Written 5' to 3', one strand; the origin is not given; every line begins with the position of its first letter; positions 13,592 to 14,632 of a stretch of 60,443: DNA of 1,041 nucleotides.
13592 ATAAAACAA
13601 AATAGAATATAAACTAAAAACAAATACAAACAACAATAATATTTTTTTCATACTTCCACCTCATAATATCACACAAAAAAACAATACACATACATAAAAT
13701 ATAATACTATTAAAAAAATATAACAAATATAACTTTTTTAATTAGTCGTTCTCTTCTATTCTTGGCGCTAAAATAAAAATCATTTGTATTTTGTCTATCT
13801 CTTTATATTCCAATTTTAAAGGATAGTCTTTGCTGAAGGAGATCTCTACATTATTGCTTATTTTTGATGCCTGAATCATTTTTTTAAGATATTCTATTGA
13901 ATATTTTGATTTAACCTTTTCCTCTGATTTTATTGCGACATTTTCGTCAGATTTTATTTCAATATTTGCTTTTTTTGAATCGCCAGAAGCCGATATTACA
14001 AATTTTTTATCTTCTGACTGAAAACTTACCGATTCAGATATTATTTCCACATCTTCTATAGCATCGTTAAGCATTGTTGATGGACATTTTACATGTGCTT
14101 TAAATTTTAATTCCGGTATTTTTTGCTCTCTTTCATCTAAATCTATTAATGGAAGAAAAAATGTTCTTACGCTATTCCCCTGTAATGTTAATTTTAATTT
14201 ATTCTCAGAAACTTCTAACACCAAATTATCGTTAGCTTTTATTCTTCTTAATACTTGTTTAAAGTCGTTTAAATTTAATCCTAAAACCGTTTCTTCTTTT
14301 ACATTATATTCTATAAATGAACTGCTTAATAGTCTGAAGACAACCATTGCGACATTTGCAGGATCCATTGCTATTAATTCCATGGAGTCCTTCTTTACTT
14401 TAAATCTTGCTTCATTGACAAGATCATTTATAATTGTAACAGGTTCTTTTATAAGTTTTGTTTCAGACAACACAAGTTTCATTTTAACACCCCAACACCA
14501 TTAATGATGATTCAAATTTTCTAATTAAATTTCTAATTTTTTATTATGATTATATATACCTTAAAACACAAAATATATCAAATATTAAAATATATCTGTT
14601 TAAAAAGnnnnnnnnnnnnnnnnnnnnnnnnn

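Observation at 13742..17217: PolB-like protein with intact proofreading motifs but a degenerate polymerase active site, directly upstream of PCNA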

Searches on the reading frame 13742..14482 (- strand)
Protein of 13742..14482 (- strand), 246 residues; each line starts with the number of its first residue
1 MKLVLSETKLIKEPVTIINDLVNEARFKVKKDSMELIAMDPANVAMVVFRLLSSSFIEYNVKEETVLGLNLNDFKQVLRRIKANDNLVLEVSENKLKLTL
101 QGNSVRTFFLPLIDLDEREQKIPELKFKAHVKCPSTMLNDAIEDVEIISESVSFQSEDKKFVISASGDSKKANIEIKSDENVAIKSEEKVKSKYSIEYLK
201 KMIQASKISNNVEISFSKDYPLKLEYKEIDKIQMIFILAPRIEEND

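Call 3: search_protein_families(library=pfam, proteins=[window:13742-14482:-], max_evalue=1)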
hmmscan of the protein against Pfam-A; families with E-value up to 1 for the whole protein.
window:13742-14482:- (246 aa): 5 families
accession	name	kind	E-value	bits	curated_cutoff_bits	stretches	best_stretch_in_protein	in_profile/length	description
PF02747.20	PCNA_C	-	1.5e-16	61.2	23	1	121-240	1-127/128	Proliferating cell nuclear antigen, C-terminal domain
PF00705.23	PCNA_N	-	1.5e-14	54.3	20.3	1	5-100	6-101/127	Proliferating cell nuclear antigen, N-terminal domain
PF02144.21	Rad1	-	9.2e-05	22.1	24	1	67-216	78-245/257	Repair protein Rad1/Rec1/Rad17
PF04139.18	Rad9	-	0.00027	20.9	25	1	23-239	13-251/253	Rad9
PF23065.1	PH_SMPa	-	0.48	11.1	27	1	148-232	19-99/128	PH domain associated with SMP domain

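Call 4: search_protein_families(library=ncbifam, proteins=[window:13742-14482:-], max_evalue=1)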
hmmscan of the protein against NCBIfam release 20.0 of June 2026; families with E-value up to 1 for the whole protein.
window:13742-14482:- (246 aa): 7 families
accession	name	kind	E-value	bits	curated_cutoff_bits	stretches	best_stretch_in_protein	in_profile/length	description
NF002221.0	PRK01115.1-4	subfamily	5.7e-60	202.7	239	1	1-243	3-248/248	DNA polymerase sliding clamp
NF002222.0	PRK01115.1-5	subfamily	7.1e-59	199.3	207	1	3-244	4-244/245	DNA polymerase sliding clamp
NF002219.0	PRK01115.1-2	equivalog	1.4e-54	185.2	293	1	2-244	3-247/247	DNA polymerase sliding clamp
NF002220.0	PRK01115.1-3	subfamily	7.5e-47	159.9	284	1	1-243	1-246/246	DNA polymerase sliding clamp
TIGR00590.1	pcna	equivalog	2.2e-38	132.2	99.1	1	5-246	6-259/259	proliferating cell nuclear antigen (pcna)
NF002218.0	PRK01115.1-1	equivalog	2.8e-36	125.1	267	1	1-242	2-249/249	DNA polymerase sliding clamp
NF051441.1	BisHyethTerphBdeA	equivalog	0.18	11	520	1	153-204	226-277/305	bis(hydroxyethyl) terephthalate hydrolase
